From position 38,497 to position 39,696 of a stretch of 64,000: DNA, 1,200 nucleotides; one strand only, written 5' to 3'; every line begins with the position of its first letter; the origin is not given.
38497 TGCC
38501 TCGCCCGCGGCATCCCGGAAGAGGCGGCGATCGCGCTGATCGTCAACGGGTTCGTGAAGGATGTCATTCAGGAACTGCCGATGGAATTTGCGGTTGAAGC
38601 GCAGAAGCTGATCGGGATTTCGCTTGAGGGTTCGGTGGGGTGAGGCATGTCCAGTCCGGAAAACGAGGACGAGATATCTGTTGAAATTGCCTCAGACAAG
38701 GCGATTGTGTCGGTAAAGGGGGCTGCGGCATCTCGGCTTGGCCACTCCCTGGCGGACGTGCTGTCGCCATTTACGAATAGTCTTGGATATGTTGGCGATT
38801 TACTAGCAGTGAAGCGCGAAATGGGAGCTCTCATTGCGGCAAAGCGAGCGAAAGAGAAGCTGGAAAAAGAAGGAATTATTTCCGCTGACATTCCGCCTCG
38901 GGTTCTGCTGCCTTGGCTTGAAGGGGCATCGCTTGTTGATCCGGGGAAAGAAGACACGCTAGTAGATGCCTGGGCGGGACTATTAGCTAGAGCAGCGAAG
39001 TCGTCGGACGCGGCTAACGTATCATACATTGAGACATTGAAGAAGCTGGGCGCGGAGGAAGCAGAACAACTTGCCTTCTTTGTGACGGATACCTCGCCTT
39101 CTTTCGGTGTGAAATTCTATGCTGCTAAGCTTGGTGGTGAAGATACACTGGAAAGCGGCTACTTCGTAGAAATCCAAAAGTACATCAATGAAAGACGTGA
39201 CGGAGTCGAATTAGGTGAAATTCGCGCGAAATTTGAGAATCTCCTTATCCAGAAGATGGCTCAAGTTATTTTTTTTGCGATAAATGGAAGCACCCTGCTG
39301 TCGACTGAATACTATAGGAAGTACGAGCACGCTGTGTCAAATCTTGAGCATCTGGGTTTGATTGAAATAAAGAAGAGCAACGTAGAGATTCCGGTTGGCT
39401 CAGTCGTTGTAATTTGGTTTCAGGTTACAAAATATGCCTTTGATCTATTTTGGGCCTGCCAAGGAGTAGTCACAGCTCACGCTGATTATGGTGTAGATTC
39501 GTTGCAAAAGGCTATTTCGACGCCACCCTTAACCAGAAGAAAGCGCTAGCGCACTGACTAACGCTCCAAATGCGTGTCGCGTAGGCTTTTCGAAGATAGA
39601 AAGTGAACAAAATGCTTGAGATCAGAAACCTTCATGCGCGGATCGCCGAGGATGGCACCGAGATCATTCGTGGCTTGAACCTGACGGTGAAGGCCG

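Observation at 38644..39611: Low-GC 300-aa gene inserted between sufB and sufC of an otherwise canonical suf operon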

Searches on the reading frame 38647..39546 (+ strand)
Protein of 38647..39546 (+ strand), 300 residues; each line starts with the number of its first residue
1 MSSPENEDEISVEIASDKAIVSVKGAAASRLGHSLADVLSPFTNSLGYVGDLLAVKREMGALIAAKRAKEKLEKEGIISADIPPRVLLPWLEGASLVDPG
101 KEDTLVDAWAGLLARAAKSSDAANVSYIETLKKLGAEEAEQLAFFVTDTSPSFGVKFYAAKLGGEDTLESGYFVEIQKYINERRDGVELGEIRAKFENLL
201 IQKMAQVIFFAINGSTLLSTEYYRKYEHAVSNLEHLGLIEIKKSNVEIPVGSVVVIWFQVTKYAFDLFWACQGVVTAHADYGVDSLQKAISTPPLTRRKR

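Call 3: search_protein_families(library=pfam, proteins=[window:38647-39546:+], max_evalue=10)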
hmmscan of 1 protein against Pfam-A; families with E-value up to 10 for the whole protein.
window:38647-39546:+ (300 aa): 1 family
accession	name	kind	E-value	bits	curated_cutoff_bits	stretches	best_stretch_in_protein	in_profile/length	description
PF14337.13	Abi_alpha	-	2.1e-14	54.4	29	1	67-245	12-149/196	Abortive infection alpha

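Call 4: search_protein_families(library=padloc, proteins=[window:38647-39546:+], max_evalue=10)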
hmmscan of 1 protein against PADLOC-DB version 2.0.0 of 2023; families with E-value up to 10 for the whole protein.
window:38647-39546:+ (300 aa): 3 families
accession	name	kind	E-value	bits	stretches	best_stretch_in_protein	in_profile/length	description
PDLC05025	PDC-S47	-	1.5e-05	22.9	1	102-244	103-205/263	-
PDLC05026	PDC-S47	-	3.3e-05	21.6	1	81-202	72-190/257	-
PDLC05024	PDC-S47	-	0.00013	19.6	1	28-181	28-173/265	-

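Call 5: search_protein_families(library=ncbifam, proteins=[window:38647-39546:+], max_evalue=10)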
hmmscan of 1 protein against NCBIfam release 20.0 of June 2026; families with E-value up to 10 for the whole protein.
window:38647-39546:+ (300 aa): 1 family
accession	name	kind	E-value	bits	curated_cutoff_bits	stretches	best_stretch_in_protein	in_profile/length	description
NF042935.1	SCO6880_fam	subfamily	0.00068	18.7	60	1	90-156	141-208/477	SCO6880 family protein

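Call 6: search_protein_families(library=phrogs, proteins=[window:38647-39546:+], max_evalue=10)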
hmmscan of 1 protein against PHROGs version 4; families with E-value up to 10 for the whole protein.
window:38647-39546:+ (300 aa): 2 families
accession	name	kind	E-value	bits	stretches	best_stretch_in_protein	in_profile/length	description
phrog_2232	-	unknown function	0.00012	22.6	1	102-245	91-196/257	-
phrog_5065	-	unknown function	0.21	12.6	1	219-248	4-34/53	-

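Call 8: find_homologous_proteins(query=window:38647-39546:+)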
Query window:38647-39546:+ (300 aa): 30 proteins with E <= 0.001 among 5790 candidates.
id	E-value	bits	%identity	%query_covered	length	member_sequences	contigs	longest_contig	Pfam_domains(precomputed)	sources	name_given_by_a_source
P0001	1.3e-190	650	100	100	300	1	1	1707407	PF14337.14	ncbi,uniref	ncbi:hypothetical protein ABID16_000833 [Rhizobium aquaticum]|uniref:DUF4393 domain-containing prote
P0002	2.2e-79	285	48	95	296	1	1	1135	PF14337.14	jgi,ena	-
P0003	1.8e-74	269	49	91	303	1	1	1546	PF14337.14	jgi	jgi:hypothetical protein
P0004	1.0e-72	263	49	91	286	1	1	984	PF14337.14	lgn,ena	-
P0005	2.5e-72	262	45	93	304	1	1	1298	PF14337.14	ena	-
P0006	8.2e-72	260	48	92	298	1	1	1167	PF14337.14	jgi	jgi:hypothetical protein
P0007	1.1e-71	260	46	91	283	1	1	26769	PF14337.14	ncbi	ncbi:MAG: hypothetical protein Tsb0019_07440 [Roseibium sp.]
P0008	2.4e-71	258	45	90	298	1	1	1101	PF14337.14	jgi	jgi:hypothetical protein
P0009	8.1e-71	257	46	91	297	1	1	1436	PF14337.14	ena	-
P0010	1.8e-70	256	47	91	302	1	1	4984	PF14337.14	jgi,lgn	jgi:hypothetical protein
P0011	2.2e-70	255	45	92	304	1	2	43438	PF14337.14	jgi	jgi:hypothetical protein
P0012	6.1e-70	254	47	89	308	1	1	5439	PF14337.14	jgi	jgi:hypothetical protein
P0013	9.7e-70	253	47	90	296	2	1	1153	PF14337.14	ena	-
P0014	2.0e-69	252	45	92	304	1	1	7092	PF14337.14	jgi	jgi:hypothetical protein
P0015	1.0e-68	250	45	96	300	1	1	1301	PF14337.14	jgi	jgi:hypothetical protein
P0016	3.4e-68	248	46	92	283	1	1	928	PF14337.14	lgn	-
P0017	3.5e-68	248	46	93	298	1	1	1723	PF14337.14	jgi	jgi:Abortive infection alpha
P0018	3.6e-68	248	47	90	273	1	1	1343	PF14337.14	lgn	-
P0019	4.1e-67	245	47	81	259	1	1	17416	PF14337.14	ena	-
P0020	4.8e-67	244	46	91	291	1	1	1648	PF14337.14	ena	-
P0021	1.1e-66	243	43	97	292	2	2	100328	PF14337.14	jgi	jgi:hypothetical protein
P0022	4.2e-66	241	43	90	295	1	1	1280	PF14337.14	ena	-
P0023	6.5e-66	241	43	97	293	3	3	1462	PF14337.14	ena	-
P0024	5.9e-65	237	41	90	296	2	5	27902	PF14337.14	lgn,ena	-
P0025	4.6e-64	234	44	92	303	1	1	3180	PF14337.14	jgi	jgi:hypothetical protein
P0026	7.3e-64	234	44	90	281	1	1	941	PF14337.14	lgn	-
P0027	1.2e-62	230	47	85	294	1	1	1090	PF14337.14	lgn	-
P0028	2.7e-62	229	48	84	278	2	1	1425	PF14337.14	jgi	-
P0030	3.7e-10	58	39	37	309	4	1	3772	PF14337.14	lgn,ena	-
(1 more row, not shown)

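Call 9: find_encoding_contigs(protein=window:38647-39546:+, flank=10000, max_places=10)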
Protein window:38647-39546:+ (300 aa): no gene with exactly this product is on record in the collection.

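Call 10: find_encoding_contigs(protein=P0007, flank=6000, max_places=3)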
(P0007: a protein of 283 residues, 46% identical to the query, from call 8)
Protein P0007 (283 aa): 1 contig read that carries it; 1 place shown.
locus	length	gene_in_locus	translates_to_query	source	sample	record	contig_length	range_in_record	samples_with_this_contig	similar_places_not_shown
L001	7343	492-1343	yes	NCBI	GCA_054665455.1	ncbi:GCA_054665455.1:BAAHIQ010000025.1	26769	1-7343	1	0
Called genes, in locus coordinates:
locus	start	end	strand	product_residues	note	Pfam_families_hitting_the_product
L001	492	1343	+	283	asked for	PF14337:Abi_alpha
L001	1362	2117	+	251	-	PF00005:ABC_tran, PF02463:SMC_N (faint)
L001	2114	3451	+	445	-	PF19295:SufBD_N, PF01458:SUFBD_core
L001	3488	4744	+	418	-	PF00155:Aminotran_1_2, PF00266:Aminotran_5, PF01212:Beta_elim_lyase (weak)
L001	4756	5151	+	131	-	PF01883:FeS_assembly_P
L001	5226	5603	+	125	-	PF01521:Fe-S_biosyn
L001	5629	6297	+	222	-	PF03070:TENA_THI-4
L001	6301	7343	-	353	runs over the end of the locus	PF00990:GGDEF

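Call 11: find_encoding_contigs(protein=P0011, flank=6000, max_places=3)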
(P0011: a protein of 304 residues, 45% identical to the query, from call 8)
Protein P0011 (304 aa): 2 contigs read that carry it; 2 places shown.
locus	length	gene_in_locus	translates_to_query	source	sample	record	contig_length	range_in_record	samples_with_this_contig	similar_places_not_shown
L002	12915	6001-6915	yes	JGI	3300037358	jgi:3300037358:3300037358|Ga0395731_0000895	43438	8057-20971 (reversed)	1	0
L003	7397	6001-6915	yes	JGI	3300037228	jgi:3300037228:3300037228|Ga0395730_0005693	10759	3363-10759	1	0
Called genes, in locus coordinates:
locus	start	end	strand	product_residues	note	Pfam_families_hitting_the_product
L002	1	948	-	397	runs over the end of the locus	PF13433:Peripla_BP_5, PF13458:Peripla_BP_6, PF01094:ANF_receptor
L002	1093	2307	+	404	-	PF07690:MFS_1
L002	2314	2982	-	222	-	PF02129:Peptidase_S15, PF00561:Abhydrolase_1 (faint), PF12697:Abhydrolase_6 (faint), PF12146:Hydrolase_4, PF00326:Peptidase_S9 (faint), PF01738:DLH (faint)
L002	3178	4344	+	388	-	PF00266:Aminotran_5, PF01212:Beta_elim_lyase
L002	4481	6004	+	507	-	PF19295:SufBD_N, PF01458:SUFBD_core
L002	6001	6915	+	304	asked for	PF14337:Abi_alpha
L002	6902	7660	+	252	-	PF02463:SMC_N (faint), PF00005:ABC_tran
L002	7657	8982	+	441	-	PF19295:SufBD_N, PF01458:SUFBD_core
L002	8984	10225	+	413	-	PF00266:Aminotran_5, PF01041:DegT_DnrJ_EryC1 (weak), PF00155:Aminotran_1_2, PF01212:Beta_elim_lyase (weak)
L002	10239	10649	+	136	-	PF01883:FeS_assembly_P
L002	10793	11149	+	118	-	PF01521:Fe-S_biosyn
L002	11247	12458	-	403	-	PF01494:FAD_binding_3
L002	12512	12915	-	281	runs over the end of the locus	PF00685:Sulfotransfer_1 (faint)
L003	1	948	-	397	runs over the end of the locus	PF13433:Peripla_BP_5, PF13458:Peripla_BP_6, PF01094:ANF_receptor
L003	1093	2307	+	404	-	PF07690:MFS_1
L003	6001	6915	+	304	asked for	PF14337:Abi_alpha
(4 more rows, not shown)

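Call 12: find_encoding_contigs(protein=P0021, flank=6000, max_places=3)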
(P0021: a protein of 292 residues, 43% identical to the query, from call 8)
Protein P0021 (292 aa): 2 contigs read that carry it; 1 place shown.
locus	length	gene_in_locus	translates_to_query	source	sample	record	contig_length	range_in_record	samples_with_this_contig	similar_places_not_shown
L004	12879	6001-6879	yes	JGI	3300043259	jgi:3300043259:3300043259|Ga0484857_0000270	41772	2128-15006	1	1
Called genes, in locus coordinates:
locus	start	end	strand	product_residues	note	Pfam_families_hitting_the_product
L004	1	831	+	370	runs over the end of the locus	PF03702:AnmK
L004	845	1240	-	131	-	PF03073:TspO_MBR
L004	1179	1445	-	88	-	-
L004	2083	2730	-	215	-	PF02129:Peptidase_S15, PF00561:Abhydrolase_1 (weak), PF12697:Abhydrolase_6 (faint), PF00326:Peptidase_S9 (faint), PF12146:Hydrolase_4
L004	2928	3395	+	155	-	PF02082:Rrf2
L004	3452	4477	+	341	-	PF00266:Aminotran_5, PF00155:Aminotran_1_2 (weak)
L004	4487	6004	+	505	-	PF19295:SufBD_N, PF01458:SUFBD_core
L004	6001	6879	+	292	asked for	PF14337:Abi_alpha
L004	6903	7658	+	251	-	PF00005:ABC_tran, PF02463:SMC_N (weak)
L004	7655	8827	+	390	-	PF01458:SUFBD_core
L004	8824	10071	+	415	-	PF00155:Aminotran_1_2, PF00266:Aminotran_5, PF01212:Beta_elim_lyase (weak)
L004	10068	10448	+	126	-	PF01883:FeS_assembly_P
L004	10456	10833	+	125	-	PF01521:Fe-S_biosyn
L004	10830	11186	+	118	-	PF04993:TfoX_N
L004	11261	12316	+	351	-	PF03279:Lip_A_acyltrans (faint)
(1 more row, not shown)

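Call 13: find_encoding_contigs(protein=P0024, flank=6000, max_places=5)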
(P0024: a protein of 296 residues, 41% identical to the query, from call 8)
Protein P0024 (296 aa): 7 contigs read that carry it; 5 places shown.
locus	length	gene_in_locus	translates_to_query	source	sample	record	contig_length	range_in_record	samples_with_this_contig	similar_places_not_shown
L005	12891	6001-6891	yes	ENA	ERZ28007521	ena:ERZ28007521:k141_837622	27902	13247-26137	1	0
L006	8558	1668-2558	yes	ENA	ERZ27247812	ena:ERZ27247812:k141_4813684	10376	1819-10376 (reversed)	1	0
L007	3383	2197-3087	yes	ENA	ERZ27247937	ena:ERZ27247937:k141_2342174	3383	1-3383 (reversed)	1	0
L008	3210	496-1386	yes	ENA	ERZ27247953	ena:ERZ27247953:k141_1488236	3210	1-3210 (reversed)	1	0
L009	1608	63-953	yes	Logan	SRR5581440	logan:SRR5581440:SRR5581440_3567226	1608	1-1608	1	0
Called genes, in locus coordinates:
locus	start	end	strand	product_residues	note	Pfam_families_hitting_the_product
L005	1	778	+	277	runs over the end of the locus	PF03631:Virul_fac_BrkB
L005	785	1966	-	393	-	PF01612:DNA_pol_A_exo1, PF00570:HRDC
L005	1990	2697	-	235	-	PF02129:Peptidase_S15, PF00561:Abhydrolase_1 (weak), PF12146:Hydrolase_4, PF00326:Peptidase_S9 (faint)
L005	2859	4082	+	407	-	PF00266:Aminotran_5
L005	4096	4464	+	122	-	PF00903:Glyoxalase (weak)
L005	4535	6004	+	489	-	PF19295:SufBD_N, PF01458:SUFBD_core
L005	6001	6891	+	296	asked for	PF14337:Abi_alpha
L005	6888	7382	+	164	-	PF02311:AraC_binding (weak), PF07883:Cupin_2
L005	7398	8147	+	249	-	PF00005:ABC_tran, PF02463:SMC_N (faint)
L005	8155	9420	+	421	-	PF19295:SufBD_N (faint), PF01458:SUFBD_core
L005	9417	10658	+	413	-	PF00155:Aminotran_1_2, PF00266:Aminotran_5, PF01053:Cys_Met_Meta_PP (weak), PF01041:DegT_DnrJ_EryC1, PF01212:Beta_elim_lyase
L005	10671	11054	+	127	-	PF01883:FeS_assembly_P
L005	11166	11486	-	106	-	PF02641:DUF190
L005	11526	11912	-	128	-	PF02537:CRCB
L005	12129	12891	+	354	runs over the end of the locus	PF00849:PseudoU_synth_2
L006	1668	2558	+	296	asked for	PF14337:Abi_alpha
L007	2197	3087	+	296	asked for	PF14337:Abi_alpha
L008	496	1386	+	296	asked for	PF14337:Abi_alpha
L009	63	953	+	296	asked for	PF14337:Abi_alpha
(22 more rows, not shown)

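Call 16: find_related_loci(query=A1, collection=genome_contigs, flank=5000)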
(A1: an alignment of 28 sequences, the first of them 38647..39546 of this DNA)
Query A1 (300 aa) in genome_contigs; peptide patterns used: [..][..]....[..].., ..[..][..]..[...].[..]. (x = any residue, [..] = any of these).
31 stretches matched a pattern; 1 encode a relative of the query (tblastn E <= 1e-3); 1 distinct loci.
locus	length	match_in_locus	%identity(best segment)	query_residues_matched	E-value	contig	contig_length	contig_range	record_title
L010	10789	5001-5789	33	9-274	1e-35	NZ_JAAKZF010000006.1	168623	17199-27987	Allomesorhizobium camelthorni strain CCNWXJ 40-4 6, whole genome shotgun sequence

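Call 18: find_related_loci(query=A1, collection=metagenome_contigs, flank=5000)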
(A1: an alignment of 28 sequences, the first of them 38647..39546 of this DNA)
Query A1 (300 aa) in metagenome_contigs; peptide patterns used: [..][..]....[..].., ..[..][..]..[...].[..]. (x = any residue, [..] = any of these).
48 stretches matched a pattern; 4 encode a relative of the query (tblastn E <= 1e-3); 4 distinct loci.
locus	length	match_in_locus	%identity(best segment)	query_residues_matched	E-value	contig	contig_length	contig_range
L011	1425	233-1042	48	3-277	4e-78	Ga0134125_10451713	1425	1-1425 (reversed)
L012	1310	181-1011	43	3-286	2e-75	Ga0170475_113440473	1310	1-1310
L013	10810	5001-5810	41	7-277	9e-69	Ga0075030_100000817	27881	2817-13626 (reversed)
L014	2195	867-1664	34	7-275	4e-45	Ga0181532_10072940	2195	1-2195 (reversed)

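Call 32: predict_structure(alignment_id=A1)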
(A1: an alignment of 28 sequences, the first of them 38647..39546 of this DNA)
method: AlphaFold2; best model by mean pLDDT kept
length: 300 residues; sequences in the alignment: 28
mean_pLDDT: 74.8   pTM: 0.57
mean pLDDT of the five models: 74.8, 72.2, 70.9, 70.7, 69.9
residues with pLDDT >= 90: 81; 70-90: 119; 50-70: 46; < 50: 54
segments of 3 or more residues with pLDDT < 50: 1-24, 27-37, 39-46, 161-165, 295-300
pLDDT, mean of each block of 10 residues (from residue 1): 41 39 46 46 52 77 86 79 73 76 78 78 65 91 91 74 57 87 83 92 93 93 97 92 92 94 90 73 60 51
secondary structure, 60 per line:
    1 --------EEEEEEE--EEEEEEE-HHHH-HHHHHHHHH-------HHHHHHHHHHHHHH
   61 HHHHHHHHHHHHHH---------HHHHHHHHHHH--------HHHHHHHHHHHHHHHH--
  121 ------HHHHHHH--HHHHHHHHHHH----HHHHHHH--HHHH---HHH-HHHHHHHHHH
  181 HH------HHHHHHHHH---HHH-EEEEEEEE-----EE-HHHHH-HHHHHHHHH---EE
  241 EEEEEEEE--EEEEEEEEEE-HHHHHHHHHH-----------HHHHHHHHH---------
elements in order: E9-15 E18-24 H26-29 H31-39 H47-74 H84-94 H103-118 H127-133 H136-146 H151-157 H160-163 H171-182 H189-197 E205-212 H221-225 H227-235 E239-248 E251-260 H262-271 H283-291

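Call 38: fold_search(model_id=the predicted structure, library=pdb)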
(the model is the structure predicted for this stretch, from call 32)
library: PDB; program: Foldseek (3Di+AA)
matches with E <= 10: 580; with E <= 0.001: 0
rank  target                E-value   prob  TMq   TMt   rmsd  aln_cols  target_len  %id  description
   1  8uce_A                7.4e-02  0.16  0.15  0.12  23.5       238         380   15  Thermophilic RNA Ligase from Palaeococcus pacificus + AMP (released 2024-02-21)
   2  8uce_B                9.2e-02  0.23  0.13  0.11  15.7       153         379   16  Thermophilic RNA Ligase from Palaeococcus pacificus + AMP (released 2024-02-21)
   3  8ucg_A                1.5e-01  0.13  0.14  0.12  23.5       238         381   15  Thermophilic RNA Ligase from Palaeococcus pacificus K92A (released 2024-02-21)
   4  7nvs_W                1.8e-01  0.44  0.15  0.23  15.2       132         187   11  RNA polymerase II core pre-initiation complex with closed promoter DNA in proximal position (released 2021-05-05)
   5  9hvj                  1.8e-01  0.16  0.14  0.14  14.0       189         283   13  Ligand binding domain of Roseburia intestinalis L1-82 uracil chemoreceptor (dCache) in complex with uracil and acetate (released 2025-03-12)
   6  8ucg_B                1.8e-01  0.16  0.13  0.11  15.7       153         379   16  Thermophilic RNA Ligase from Palaeococcus pacificus K92A (released 2024-02-21)
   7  8uch                  1.9e-01  0.13  0.11  0.10  16.1       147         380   17  Thermophilic RNA Ligase from Palaeococcus pacificus K92A + ATP (released 2024-02-21)
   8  8uci_B                2.0e-01  0.10  0.14  0.12  23.5       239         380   14  Thermophilic RNA Ligase from Palaeococcus pacificus K238G + AMP (released 2024-02-21)
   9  5gpy_A                3.1e-01  0.33  0.15  0.23  15.2       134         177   11  Crystal structure of the human TFIIE complex (released 2016-11-02)
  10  4ywz_B                3.6e-01  0.47  0.22  0.39   9.6       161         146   13  Crystal structure of the extracellular receptor domain of the essential sensor kinase WalK from Staphylococcus aureus (released 2016-03-30)
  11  7o4i_W                3.6e-01  0.33  0.16  0.15  12.9       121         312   12  Yeast RNA polymerase II transcription pre-initiation complex with initial transcription bubble (released 2021-06-16)
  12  7tjh_I                4.4e-01  0.28  0.21  0.17  11.2       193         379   14  S. cerevisiae ORC bound to 84 bp ARS1 DNA and Cdc6 (state 1) with flexible Orc6 N-terminal domain (released 2022-10-05)
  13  7o4l_W                5.2e-01  0.63  0.14  0.13   4.4        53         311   21  Yeast TFIIH in the expanded state within the pre-initiation complex (released 2021-06-16)
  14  7tjj_I                5.2e-01  0.30  0.24  0.20  15.2       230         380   13  S. cerevisiae ORC bound to 84 bp ARS1 DNA and Cdc6 (state 1) with docked Orc6 N-terminal domain (released 2022-10-05)
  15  6iot_B                5.2e-01  0.23  0.19  0.23  13.8       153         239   12  The ligand binding domain of Mlp24 with arginine (released 2019-03-20)
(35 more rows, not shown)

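Call 39: search_protein_representatives(alignment_id=A1)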
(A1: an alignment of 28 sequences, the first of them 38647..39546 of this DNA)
Query: 28 sequences, 296 profile positions. Proteins with E-value up to 0.001 (for the whole library): 3330; up to 1e-10: 870; up to 1e-30: 15. The best 150 are listed.
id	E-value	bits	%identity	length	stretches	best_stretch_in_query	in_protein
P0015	7.5e-133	458.4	-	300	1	1-294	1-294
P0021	3.6e-120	416.8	-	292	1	5-294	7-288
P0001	1.7e-113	394.9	-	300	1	6-289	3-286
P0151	1.8e-100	352.1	-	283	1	6-288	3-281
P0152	8.0e-72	258.1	-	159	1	73-230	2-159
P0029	1.4e-64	234.3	-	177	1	124-285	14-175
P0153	2.2e-61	223.8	-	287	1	10-290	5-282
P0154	1.6e-59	217.7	-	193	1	99-294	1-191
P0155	3.2e-57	210.1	-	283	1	8-286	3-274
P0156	2.6e-54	200.6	-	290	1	8-289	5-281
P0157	1.1e-49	185.4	-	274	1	7-278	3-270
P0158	1.5e-49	184.9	-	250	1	28-275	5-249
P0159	1.3e-41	158.9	-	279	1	15-283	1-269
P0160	8.5e-34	133.2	-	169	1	1-154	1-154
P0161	5.1e-33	130.7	-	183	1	125-283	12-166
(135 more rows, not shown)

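Call 40: search_dna_similar(query=window:38647-39546:+, collection=phages, mode=protein, max_evalue=0.001, max_rows=15)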
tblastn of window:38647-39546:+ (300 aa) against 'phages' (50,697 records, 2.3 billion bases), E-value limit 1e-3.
No match.

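Call 41: search_dna_similar(query=window:38647-39546:+, collection=plasmids, mode=protein, max_evalue=0.001, max_rows=15)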
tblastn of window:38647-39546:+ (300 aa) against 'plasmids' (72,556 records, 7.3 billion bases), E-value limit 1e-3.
No match.
